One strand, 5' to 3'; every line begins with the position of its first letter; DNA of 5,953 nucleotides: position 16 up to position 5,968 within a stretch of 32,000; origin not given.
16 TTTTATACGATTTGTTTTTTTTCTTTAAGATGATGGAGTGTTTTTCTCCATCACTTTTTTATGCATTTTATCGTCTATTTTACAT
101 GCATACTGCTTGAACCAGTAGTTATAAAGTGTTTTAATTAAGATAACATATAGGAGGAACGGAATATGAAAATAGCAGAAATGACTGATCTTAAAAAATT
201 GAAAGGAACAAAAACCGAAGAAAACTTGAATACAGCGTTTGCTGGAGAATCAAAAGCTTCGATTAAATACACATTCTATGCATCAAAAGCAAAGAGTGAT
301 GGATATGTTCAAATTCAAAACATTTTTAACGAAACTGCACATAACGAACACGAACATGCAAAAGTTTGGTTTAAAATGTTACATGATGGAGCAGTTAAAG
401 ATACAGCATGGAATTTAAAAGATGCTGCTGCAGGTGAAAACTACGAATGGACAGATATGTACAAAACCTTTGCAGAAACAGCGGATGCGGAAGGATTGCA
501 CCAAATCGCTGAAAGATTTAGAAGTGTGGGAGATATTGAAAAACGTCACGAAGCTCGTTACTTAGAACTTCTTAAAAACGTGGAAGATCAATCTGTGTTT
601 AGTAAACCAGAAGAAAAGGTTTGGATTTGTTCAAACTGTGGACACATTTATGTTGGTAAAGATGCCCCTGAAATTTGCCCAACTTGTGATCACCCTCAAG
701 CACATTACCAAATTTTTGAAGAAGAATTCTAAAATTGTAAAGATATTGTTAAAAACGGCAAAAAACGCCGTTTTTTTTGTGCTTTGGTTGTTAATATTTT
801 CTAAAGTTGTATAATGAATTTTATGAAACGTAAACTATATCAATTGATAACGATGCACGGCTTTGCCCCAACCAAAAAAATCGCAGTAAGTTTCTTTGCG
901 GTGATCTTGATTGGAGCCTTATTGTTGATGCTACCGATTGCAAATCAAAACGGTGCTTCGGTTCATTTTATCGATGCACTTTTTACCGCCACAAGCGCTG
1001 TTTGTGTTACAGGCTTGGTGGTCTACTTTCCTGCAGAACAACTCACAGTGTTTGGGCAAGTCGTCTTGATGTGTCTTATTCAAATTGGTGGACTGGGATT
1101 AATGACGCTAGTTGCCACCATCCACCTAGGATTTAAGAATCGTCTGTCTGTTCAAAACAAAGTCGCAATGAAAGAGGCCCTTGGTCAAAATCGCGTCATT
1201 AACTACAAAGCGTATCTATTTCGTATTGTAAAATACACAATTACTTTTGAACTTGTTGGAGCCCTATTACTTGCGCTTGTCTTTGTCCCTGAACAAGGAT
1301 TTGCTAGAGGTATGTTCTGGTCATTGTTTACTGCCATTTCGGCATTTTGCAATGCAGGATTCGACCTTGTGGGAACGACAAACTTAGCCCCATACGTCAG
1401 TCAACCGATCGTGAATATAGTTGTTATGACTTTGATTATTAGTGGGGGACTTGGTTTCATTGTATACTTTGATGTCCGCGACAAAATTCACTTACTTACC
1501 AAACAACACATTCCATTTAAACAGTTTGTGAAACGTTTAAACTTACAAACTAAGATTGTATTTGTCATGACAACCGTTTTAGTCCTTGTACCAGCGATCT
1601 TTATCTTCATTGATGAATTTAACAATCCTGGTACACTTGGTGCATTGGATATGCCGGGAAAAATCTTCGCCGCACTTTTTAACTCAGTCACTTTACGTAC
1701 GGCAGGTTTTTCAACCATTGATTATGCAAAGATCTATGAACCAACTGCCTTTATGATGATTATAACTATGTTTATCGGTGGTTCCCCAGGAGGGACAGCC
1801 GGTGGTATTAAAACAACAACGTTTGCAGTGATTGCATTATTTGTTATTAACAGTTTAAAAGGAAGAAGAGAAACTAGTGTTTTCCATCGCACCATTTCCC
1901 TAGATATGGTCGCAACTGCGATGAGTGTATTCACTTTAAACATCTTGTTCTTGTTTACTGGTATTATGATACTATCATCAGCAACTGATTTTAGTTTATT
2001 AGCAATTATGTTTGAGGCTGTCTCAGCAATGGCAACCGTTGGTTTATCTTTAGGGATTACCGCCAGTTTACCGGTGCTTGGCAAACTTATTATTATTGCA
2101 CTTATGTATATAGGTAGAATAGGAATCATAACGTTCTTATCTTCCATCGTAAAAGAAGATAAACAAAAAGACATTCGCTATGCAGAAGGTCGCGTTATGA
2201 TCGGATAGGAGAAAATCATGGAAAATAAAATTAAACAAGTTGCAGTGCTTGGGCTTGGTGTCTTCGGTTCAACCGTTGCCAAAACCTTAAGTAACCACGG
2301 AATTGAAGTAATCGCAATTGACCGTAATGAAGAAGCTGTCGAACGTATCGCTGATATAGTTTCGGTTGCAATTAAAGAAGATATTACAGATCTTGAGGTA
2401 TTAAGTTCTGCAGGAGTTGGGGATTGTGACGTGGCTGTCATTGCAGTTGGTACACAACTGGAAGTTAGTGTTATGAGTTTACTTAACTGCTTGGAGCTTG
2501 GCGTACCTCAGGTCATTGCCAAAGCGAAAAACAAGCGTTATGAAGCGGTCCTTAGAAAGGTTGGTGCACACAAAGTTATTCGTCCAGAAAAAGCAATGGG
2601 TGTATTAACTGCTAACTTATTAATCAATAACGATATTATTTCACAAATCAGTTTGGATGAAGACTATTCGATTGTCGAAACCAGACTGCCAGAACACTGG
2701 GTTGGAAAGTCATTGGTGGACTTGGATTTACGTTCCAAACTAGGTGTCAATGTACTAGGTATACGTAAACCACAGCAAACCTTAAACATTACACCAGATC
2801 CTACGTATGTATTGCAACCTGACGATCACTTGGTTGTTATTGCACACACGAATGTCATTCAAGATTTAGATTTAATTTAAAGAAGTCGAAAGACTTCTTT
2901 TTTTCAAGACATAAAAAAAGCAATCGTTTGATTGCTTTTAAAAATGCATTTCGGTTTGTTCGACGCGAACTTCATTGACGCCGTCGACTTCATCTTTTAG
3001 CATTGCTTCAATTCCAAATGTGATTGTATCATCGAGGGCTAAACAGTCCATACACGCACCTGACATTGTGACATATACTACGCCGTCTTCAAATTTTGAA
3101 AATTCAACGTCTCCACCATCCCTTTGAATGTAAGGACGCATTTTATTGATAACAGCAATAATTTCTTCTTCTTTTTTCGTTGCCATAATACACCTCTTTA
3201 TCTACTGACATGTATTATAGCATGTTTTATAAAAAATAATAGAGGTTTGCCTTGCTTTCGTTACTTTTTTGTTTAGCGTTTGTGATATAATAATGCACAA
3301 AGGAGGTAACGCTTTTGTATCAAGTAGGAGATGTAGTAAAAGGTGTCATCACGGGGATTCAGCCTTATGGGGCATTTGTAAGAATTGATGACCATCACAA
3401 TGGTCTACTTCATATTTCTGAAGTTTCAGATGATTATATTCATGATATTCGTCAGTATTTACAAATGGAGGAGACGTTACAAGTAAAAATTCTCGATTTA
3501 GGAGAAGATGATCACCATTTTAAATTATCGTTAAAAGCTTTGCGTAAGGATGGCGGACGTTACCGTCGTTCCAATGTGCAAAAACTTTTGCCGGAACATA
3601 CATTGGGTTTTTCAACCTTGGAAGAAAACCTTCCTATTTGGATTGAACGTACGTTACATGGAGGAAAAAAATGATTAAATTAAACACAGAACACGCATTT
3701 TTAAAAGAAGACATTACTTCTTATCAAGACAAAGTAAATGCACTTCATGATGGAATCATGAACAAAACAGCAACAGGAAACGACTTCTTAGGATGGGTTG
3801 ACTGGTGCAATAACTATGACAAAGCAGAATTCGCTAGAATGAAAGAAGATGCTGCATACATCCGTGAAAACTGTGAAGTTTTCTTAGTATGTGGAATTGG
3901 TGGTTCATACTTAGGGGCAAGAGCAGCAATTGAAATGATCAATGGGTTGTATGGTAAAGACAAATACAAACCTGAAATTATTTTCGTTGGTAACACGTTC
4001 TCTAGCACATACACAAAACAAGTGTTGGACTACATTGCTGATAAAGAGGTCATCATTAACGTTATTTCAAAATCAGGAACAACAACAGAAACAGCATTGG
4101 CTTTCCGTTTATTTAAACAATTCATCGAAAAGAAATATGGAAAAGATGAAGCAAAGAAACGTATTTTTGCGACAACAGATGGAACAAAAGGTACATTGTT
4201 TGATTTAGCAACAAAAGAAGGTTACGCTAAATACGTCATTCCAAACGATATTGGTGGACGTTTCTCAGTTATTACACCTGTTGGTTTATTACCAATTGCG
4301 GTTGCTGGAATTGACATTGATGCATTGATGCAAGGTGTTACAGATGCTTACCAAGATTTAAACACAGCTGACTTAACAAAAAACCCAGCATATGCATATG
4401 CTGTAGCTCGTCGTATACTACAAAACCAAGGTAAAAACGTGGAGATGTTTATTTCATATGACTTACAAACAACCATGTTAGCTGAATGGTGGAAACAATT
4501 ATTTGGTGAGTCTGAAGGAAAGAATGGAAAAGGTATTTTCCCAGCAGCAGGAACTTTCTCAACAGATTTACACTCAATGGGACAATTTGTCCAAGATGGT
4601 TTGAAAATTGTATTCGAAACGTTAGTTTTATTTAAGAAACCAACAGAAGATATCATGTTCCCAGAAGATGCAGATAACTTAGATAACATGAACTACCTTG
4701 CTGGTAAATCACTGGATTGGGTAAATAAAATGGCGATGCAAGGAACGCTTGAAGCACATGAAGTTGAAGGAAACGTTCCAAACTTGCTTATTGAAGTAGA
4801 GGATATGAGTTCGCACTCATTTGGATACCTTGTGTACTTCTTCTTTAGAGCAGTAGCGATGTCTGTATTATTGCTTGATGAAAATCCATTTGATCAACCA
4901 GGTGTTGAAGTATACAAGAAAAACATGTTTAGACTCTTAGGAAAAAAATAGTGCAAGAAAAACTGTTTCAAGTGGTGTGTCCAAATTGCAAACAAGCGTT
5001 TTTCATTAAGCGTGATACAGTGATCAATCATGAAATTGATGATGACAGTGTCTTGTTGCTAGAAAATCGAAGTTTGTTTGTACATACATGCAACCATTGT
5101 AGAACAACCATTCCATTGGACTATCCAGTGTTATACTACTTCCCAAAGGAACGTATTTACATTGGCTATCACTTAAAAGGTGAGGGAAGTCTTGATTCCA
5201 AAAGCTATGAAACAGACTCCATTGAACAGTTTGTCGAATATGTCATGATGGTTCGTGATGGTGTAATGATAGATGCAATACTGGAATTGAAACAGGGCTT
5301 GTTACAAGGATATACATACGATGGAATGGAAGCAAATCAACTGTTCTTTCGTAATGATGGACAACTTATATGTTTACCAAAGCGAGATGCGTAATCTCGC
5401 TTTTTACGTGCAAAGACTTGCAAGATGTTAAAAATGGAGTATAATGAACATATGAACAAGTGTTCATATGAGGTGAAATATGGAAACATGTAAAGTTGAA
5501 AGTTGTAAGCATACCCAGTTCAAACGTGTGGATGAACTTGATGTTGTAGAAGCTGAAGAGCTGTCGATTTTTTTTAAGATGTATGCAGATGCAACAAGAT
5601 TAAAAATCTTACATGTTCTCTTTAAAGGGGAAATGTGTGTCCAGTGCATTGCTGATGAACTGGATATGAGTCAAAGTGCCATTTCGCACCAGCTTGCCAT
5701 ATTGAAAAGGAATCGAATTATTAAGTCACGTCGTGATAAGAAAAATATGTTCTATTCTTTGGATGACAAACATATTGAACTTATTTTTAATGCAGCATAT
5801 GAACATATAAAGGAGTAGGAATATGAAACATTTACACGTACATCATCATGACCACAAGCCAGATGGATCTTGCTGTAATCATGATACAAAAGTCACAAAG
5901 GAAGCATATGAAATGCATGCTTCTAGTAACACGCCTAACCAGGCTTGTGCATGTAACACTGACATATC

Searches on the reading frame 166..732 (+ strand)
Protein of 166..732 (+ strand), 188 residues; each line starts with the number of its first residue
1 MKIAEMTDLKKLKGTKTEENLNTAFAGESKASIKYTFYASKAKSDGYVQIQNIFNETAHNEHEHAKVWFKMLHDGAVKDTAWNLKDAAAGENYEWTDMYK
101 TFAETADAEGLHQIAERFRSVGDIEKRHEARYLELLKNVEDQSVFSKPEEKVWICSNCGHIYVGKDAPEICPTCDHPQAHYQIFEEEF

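Call 10: search_protein_families(library=pfam, proteins=[window:166-732:+], max_evalue=0.001)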
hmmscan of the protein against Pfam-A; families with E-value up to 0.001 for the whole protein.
window:166-732:+ (188 aa): 4 families
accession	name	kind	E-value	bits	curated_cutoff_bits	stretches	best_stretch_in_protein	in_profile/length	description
PF02915.23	Rubrerythrin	-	2.4e-25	90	22.8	1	19-135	1-136/137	Rubrerythrin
PF21349.2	RUBY_RBDX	-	7.4e-12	44.9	26.5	1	153-181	1-29/30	Rubrerythrin, rubredoxin-like domain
PF23458.2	DUF7130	-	5.7e-05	23.4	35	1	142-186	44-88/89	Domain of unknown function (DUF7130)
PF00210.30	Ferritin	-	0.00079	19.8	24.5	0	19-69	2-52/142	Ferritin-like domain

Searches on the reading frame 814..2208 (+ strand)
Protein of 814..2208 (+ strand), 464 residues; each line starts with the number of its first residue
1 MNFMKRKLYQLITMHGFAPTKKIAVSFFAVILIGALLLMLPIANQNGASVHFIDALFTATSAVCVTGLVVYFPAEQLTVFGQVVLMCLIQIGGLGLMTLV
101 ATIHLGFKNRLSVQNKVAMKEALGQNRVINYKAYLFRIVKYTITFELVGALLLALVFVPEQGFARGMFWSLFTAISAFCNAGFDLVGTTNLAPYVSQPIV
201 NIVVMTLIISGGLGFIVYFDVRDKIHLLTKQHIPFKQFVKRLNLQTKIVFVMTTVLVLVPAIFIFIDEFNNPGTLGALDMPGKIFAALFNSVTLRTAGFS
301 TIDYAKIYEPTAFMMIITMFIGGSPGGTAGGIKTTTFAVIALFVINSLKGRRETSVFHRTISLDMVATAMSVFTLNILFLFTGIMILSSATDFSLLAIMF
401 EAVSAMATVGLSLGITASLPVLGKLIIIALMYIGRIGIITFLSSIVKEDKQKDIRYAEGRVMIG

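Call 10: search_protein_families(library=pfam, proteins=[window:814-2208:+], max_evalue=0.001)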
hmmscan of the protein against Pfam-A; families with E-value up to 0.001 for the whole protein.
window:814-2208:+ (464 aa): 1 family
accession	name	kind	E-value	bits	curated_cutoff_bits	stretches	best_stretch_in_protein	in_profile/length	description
PF02386.22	TrkH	-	3e-68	231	27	1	9-447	28-492/502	Cation transport protein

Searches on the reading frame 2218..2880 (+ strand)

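Call 10: search_protein_families(library=pfam, proteins=[window:2218-2880:+], max_evalue=0.001)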
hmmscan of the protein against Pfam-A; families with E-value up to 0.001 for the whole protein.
window:2218-2880:+ (220 aa): 13 families
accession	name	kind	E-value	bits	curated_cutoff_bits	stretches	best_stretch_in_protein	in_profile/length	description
PF02254.24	TrkA_N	-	7.4e-26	91.2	23.8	1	8-123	1-116/116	TrkA-N domain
PF02080.26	TrkA_C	-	9.5e-15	54.7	27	1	159-217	10-66/71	TrkA-C domain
PF02737.24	3HCDH_N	-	2.1e-06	28.2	22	1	7-55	1-49/180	3-hydroxyacyl-CoA dehydrogenase, NAD binding domain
PF03446.21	NAD_binding_2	-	3.5e-06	27.6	21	1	7-56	1-49/161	NAD binding domain of 6-phosphogluconate dehydrogenase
PF03721.20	UDPG_MGDP_dh_N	-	5.6e-06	26.5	27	1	7-57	2-52/187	UDP-glucose/GDP-mannose dehydrogenase family, NAD binding domain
PF03807.23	F420_oxidored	-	1.1e-05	26.4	21.6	1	7-86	1-76/94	NADP oxidoreductase coenzyme F420-dependent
PF01210.29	NAD_Gly3P_dh_N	-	2.2e-05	24.9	23.1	1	7-46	1-40/158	NAD-dependent glycerol-3-phosphate dehydrogenase N-terminus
PF02826.25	2-Hacid_dh_C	-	4.7e-05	23.3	25.1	1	4-45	35-76/178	D-isomer specific 2-hydroxyacid dehydrogenase, NAD binding domain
PF02558.23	ApbA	-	7.5e-05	22.8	22.2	1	8-77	1-74/150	Ketopantoate reductase PanE/ApbA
PF01488.26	Shikimate_DH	-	9.5e-05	22.9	24.3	1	5-81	12-87/138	Shikimate / quinate 5-dehydrogenase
PF03686.19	UPF0146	-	0.00051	20.4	26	1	2-58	11-62/129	Uncharacterised protein family (UPF0146)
PF03435.24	Sacchrp_dh_NADP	-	0.00058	20.6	25.1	1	8-99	1-96/129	Saccharopine dehydrogenase NADP binding domain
PF01408.29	GFO_IDH_MocA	-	0.00067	20.8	24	1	7-86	2-79/120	Oxidoreductase family, NAD-binding Rossmann fold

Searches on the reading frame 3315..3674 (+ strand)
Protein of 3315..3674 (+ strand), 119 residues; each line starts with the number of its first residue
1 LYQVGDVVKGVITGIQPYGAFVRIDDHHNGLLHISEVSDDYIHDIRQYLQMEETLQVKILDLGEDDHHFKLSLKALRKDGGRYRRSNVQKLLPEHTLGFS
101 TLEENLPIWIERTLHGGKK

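Call 10: search_protein_families(library=pfam, proteins=[window:3315-3674:+], max_evalue=0.001)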
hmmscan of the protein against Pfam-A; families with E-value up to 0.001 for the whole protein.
window:3315-3674:+ (119 aa): 2 families
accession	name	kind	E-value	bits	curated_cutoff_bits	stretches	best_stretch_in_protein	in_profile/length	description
PF00575.29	S1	-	6.3e-16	59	22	1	3-73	3-73/74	S1 RNA binding domain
PF23459.1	S1_RRP5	-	7.4e-05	23.7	27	1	3-73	2-72/72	RRP5 S1 domain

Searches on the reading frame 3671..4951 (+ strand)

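Call 10: search_protein_families(library=pfam, proteins=[window:3671-4951:+], max_evalue=0.001)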
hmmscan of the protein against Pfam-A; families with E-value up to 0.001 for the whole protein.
window:3671-4951:+ (426 aa): 1 family
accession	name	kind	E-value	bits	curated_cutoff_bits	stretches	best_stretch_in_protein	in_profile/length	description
PF00342.24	PGI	-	5.4e-20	71.9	22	1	72-417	100-460/486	Phosphoglucose isomerase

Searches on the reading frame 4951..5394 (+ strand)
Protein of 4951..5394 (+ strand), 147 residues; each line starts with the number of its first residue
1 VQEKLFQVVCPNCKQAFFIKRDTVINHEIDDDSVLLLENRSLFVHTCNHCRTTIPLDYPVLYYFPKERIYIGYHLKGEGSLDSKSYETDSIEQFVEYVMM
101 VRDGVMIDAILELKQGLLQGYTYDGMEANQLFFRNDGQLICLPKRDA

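Call 10: search_protein_families(library=pfam, proteins=[window:4951-5394:+], max_evalue=0.001)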
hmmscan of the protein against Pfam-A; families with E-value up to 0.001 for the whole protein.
window:4951-5394:+ (147 aa): 2 families
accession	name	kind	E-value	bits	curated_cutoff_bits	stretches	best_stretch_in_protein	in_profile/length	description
PF14353.12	CpXC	-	6.6e-12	45.9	25.4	1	8-117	1-112/121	CpXC protein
PF03966.22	Trm112p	-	0.00097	19.5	22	0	9-21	27-39/40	Trm112p-like protein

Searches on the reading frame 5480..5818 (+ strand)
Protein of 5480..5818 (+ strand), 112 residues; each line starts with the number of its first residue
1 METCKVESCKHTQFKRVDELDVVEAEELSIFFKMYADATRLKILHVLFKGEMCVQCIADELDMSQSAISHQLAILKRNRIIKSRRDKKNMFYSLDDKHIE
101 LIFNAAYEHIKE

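Call 10: search_protein_families(library=pfam, proteins=[window:5480-5818:+], max_evalue=0.001)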
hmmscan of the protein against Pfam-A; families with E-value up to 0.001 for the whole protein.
window:5480-5818:+ (112 aa): 2 families
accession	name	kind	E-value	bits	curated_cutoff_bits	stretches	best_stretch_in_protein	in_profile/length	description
PF01022.26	HTH_5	-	9.6e-15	54.6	22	1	37-83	1-47/47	Bacterial regulatory protein, arsR family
PF12840.13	HTH_20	-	9.3e-07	29.2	27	1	36-84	2-51/51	Helix-turn-helix domain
